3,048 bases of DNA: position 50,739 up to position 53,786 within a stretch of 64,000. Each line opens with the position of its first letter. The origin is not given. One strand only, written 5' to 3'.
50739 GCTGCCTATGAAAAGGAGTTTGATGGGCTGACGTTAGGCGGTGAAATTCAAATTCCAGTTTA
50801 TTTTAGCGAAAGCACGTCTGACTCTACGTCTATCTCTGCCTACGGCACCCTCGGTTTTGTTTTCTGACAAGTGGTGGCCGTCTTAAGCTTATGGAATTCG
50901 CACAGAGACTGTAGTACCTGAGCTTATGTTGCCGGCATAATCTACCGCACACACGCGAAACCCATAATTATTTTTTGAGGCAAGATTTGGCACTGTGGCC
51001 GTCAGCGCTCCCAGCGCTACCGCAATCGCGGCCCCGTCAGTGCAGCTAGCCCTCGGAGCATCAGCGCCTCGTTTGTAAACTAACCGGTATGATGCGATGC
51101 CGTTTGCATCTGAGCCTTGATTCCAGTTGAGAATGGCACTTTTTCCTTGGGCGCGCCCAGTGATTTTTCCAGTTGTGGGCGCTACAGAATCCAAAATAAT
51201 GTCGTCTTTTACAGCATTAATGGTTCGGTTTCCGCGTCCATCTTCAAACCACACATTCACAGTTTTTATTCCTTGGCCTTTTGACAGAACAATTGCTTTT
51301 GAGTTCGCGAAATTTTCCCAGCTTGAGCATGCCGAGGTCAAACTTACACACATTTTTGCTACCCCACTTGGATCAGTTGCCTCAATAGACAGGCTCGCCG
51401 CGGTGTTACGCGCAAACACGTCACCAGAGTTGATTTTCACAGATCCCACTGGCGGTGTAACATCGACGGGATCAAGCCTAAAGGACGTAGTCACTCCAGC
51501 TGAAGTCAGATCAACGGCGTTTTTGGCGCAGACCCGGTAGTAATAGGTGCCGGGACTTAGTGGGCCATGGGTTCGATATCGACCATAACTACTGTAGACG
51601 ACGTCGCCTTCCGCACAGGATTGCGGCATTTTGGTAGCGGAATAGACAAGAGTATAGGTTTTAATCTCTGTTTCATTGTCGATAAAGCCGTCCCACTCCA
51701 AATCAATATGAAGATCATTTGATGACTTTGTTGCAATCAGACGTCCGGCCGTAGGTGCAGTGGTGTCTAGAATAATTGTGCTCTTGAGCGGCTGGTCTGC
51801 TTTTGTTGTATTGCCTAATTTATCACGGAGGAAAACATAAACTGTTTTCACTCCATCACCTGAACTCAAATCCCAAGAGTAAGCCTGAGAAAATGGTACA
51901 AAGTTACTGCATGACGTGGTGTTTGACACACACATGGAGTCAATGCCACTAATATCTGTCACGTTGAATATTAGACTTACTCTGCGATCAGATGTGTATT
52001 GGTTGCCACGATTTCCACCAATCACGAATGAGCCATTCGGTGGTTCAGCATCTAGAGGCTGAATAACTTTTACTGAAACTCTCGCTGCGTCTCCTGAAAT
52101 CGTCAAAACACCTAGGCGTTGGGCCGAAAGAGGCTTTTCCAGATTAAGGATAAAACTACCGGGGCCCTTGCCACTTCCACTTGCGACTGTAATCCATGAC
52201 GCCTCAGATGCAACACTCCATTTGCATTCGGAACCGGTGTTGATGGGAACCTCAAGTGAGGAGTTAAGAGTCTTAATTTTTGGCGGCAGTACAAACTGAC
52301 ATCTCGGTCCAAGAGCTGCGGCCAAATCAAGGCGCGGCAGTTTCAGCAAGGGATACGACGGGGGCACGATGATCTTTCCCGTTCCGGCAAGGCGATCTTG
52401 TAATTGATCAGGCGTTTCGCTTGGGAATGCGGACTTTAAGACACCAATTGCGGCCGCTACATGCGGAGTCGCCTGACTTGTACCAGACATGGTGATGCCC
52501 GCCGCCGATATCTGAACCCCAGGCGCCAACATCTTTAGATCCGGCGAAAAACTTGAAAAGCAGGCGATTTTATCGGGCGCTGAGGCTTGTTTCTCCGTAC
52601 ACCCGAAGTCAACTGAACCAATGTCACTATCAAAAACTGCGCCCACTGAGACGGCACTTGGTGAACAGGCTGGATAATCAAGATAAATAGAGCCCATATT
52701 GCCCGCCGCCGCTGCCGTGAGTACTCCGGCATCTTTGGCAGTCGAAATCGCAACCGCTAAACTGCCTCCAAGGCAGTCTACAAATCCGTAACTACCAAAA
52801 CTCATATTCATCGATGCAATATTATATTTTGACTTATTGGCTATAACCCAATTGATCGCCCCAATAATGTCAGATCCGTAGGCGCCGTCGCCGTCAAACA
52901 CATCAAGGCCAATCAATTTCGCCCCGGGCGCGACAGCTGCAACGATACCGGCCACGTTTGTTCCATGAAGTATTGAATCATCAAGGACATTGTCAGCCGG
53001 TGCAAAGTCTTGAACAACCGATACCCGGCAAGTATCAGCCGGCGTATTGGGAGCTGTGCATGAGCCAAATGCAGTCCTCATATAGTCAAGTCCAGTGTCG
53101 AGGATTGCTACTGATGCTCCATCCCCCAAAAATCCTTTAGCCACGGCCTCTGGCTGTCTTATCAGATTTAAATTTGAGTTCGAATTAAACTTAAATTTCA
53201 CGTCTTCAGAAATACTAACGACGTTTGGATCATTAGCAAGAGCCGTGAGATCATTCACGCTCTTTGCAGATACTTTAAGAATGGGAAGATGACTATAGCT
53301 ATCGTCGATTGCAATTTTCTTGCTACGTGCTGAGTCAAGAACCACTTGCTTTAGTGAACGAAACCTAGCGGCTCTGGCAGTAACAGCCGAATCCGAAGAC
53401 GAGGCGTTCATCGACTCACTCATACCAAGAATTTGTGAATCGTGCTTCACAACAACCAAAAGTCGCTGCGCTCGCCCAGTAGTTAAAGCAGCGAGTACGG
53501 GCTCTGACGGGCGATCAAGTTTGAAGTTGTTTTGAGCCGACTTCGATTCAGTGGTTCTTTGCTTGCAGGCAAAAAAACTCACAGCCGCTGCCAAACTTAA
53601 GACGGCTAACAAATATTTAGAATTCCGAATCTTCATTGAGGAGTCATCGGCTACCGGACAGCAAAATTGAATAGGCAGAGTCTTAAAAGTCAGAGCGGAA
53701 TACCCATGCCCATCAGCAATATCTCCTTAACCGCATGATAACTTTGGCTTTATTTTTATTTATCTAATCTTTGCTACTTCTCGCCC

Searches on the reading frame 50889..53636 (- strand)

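Call 11: search_protein_families(library=pfam, proteins=[window:50889-53636:-], max_evalue=0.001)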
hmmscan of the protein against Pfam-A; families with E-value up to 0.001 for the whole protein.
window:50889-53636:- (915 aa): 2 families
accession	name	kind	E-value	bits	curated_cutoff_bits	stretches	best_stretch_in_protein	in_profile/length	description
PF00082.27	Peptidase_S8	-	6.7e-33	114.7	21.8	1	171-417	1-270/288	Subtilase family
PF00041.27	fn3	-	4.4e-05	24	25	0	819-903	2-74/84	Fibronectin type III domain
